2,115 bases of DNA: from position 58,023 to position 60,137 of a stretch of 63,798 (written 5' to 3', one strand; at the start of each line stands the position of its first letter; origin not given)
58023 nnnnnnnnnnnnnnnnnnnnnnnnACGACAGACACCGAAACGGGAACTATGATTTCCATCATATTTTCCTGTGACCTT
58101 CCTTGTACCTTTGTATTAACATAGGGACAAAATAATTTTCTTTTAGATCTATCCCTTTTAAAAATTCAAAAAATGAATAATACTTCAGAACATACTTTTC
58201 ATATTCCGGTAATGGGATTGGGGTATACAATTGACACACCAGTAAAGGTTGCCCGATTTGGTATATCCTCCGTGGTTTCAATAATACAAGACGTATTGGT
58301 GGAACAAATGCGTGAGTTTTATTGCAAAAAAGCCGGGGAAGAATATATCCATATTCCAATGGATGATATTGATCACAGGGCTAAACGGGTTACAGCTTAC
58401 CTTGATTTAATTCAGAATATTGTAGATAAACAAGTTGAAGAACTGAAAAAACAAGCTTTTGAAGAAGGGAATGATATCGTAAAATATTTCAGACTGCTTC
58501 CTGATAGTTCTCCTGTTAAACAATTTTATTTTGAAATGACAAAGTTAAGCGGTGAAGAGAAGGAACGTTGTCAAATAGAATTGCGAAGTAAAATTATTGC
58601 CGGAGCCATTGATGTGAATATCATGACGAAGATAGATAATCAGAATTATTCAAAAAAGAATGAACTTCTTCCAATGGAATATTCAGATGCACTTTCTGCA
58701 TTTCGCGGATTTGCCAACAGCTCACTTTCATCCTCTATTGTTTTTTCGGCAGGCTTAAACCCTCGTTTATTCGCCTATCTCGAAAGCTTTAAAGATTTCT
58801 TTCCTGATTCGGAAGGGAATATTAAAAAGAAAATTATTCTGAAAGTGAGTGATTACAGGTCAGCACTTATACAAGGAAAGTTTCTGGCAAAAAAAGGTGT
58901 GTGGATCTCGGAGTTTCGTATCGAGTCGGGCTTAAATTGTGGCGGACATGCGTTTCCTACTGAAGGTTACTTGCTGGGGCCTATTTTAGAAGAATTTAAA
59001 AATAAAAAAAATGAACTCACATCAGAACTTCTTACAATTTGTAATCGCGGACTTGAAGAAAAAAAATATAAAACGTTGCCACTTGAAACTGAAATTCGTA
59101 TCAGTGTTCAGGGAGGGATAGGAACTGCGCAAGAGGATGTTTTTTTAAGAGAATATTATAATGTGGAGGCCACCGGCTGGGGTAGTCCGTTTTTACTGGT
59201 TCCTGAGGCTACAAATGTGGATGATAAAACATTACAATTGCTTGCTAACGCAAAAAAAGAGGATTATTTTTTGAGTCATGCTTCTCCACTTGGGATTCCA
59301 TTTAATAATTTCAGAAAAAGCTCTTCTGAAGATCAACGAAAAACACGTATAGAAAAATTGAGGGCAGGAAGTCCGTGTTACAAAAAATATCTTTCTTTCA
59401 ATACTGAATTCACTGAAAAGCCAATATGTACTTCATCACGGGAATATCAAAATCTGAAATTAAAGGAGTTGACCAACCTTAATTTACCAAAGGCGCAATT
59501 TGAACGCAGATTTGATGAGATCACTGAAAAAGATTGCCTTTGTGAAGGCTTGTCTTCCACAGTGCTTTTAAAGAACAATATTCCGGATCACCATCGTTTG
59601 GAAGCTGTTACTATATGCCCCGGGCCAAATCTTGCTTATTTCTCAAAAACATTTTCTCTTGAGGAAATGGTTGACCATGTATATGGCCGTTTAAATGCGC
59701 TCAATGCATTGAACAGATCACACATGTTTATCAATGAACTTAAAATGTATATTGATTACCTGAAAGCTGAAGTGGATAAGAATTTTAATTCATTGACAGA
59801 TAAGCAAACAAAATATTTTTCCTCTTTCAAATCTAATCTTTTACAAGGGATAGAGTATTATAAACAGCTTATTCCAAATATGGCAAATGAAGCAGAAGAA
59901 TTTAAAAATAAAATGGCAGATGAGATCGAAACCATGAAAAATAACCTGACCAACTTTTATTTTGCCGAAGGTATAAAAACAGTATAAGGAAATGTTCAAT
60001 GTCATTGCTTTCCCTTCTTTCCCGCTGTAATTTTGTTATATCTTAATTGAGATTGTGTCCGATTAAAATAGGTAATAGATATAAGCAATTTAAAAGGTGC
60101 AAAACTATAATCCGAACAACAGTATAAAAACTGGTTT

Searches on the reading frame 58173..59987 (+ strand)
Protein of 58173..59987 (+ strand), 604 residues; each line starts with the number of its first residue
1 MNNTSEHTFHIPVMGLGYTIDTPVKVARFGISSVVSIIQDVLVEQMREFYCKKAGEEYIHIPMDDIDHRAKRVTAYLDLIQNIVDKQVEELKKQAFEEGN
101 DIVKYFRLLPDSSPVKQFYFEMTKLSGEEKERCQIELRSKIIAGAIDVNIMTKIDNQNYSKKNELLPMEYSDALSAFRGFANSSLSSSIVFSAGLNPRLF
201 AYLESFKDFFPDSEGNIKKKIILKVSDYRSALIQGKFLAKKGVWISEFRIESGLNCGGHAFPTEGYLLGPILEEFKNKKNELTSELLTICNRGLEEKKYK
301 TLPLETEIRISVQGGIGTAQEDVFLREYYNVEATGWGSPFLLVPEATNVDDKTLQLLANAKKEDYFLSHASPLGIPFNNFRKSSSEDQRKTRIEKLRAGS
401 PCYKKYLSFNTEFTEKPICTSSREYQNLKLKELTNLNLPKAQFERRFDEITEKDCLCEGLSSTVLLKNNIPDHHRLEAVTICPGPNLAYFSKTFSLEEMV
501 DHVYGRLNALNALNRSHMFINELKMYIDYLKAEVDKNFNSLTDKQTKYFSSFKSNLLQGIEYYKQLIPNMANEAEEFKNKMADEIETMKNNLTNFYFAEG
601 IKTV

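Call 19: search_protein_families(library=pfam, proteins=[window:58173-59987:+], max_evalue=0.001)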
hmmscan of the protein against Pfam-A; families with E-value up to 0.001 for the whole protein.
window:58173-59987:+ (604 aa): 0 families

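Call 20: search_protein_families(library=ncbifam, proteins=[window:58173-59987:+], max_evalue=0.001)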
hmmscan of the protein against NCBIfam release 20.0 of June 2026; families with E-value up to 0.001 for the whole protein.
window:58173-59987:+ (604 aa): 0 families

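Call 49: search_solved_structures(query=window:58173-59987:+, max_evalue=1)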
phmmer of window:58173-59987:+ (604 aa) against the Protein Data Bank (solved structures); distinct sequences matched with E-value up to 1: 2.
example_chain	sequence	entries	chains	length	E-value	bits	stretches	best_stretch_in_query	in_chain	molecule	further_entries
3s84_A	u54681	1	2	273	0.027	16.4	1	522-584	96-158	Apolipoprotein A-IV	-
9hx4_F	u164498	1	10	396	0.1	14.5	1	522-584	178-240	Apolipoprotein A-IV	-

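Call 80: find_homologous_proteins(query=window:58173-59987:+, max_evalue=0.00001)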
Query window:58173-59987:+ (604 aa): 8000 proteins with E <= 0.00001 among 8000 candidates; the best 120 are listed.
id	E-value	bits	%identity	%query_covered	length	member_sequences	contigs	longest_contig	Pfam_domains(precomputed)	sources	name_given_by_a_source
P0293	0.0e+0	1362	100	100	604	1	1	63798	-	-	-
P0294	0.0e+0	1340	98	100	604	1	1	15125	-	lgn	-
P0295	0.0e+0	1334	98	100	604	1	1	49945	-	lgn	-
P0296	0.0e+0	1334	98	100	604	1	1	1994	-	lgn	-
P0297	0.0e+0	1333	98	100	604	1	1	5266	-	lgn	-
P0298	0.0e+0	1332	98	100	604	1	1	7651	-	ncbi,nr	ncbi:MAG: hypothetical protein Q8L90_19430 [Bacteroidota bacterium]|nr:hypothetical protein [Bactero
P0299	0.0e+0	1332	98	100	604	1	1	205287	-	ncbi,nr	ncbi:MAG: hypothetical protein Q7W13_07560 [Bacteroidia bacterium]|nr:hypothetical protein [Bacteroi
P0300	0.0e+0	1330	98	100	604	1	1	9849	-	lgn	-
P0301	0.0e+0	1329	97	100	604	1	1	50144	-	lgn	-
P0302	0.0e+0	1328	97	100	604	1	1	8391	-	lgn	-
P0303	0.0e+0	1325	97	100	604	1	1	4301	-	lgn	-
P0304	0.0e+0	1321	97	100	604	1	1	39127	-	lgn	-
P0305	0.0e+0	1321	97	100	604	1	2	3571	-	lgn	-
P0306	0.0e+0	1300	95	100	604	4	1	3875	-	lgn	-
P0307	0.0e+0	1299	95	100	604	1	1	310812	-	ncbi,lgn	ncbi:MAG: hypothetical protein V4547_08255 [Bacteroidota bacterium]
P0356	7.1e-291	984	72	98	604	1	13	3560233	-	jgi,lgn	jgi:hypothetical protein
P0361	1.6e-287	973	71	98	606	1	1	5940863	-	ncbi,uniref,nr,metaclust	ncbi:hypothetical protein [Flavisolibacter tropicus]|uniref:Uncharacterized protein n=1 Tax=Flavisol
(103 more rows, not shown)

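Call 81: find_encoding_contigs(protein=P0361, flank=10000, max_places=1)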
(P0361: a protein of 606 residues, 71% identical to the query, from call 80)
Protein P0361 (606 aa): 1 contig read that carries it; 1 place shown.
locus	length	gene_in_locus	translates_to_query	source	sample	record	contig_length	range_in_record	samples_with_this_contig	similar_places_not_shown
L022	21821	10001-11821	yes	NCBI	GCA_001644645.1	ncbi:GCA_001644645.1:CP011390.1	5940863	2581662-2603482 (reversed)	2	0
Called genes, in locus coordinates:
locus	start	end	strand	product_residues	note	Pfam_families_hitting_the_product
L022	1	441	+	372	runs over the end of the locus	PF01594:AI-2E_transport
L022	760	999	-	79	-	-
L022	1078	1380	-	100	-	-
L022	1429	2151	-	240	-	-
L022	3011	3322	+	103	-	-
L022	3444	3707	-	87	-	PF00076:RRM_1, PF13893:RRM_5 (weak)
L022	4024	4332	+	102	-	PF00076:RRM_1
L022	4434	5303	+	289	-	PF00140:Sigma70_r1_2, PF04542:Sigma70_r2, PF04539:Sigma70_r3, PF04545:Sigma70_r4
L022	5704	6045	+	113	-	-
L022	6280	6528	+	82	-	-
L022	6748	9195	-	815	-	-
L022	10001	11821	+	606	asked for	-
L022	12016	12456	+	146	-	-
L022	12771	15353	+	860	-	PF17162:DUF5118, PF17148:DUF5117, PF16313:DUF4953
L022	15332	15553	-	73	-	-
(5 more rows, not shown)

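Call 82: find_encoding_contigs(protein=P0356, flank=10000, max_places=1)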
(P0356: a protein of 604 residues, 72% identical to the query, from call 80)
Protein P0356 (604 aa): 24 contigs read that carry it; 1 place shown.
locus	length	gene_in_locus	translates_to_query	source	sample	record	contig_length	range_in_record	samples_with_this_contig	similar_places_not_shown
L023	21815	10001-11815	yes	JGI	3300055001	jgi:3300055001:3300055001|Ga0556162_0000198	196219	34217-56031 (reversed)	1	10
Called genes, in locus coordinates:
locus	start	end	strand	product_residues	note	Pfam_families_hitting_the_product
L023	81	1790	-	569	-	PF02129:Peptidase_S15, PF08530:PepX_C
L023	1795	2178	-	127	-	-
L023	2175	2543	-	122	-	PF10012:DUF2255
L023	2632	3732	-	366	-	PF08713:DNA_alkylation (weak)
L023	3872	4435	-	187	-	PF23894:LD_SV2 (faint), PF13599:Pentapeptide_4, PF00805:Pentapeptide (weak), PF13576:Pentapeptide_3 (weak), PF00805:Pentapeptide (weak)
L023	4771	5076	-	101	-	PF13376:OmdA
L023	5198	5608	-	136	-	PF08327:AHSA1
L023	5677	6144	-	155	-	PF06983:3-dmu-9_3-mt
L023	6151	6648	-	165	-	PF08327:AHSA1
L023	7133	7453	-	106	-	PF12840:HTH_20, PF01022:HTH_5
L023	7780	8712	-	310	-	-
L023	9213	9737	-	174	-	PF00903:Glyoxalase (faint)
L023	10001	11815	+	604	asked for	-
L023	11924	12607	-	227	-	PF00072:Response_reg, PF04397:LytTR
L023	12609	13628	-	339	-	PF06580:His_kinase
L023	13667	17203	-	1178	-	PF12730:ABC2_membrane_4 (weak), PF01433:Peptidase_M1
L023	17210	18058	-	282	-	PF18950:DUF5694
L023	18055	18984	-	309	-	PF02463:SMC_N (faint), PF13476:AAA_23 (faint), PF00005:ABC_tran, PF13304:AAA_21 (weak)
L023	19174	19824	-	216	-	PF02525:Flavodoxin_2, PF03358:FMN_red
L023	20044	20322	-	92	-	PF14542:Acetyltransf_CG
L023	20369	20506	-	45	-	-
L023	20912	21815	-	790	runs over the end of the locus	PF13884:Peptidase_S74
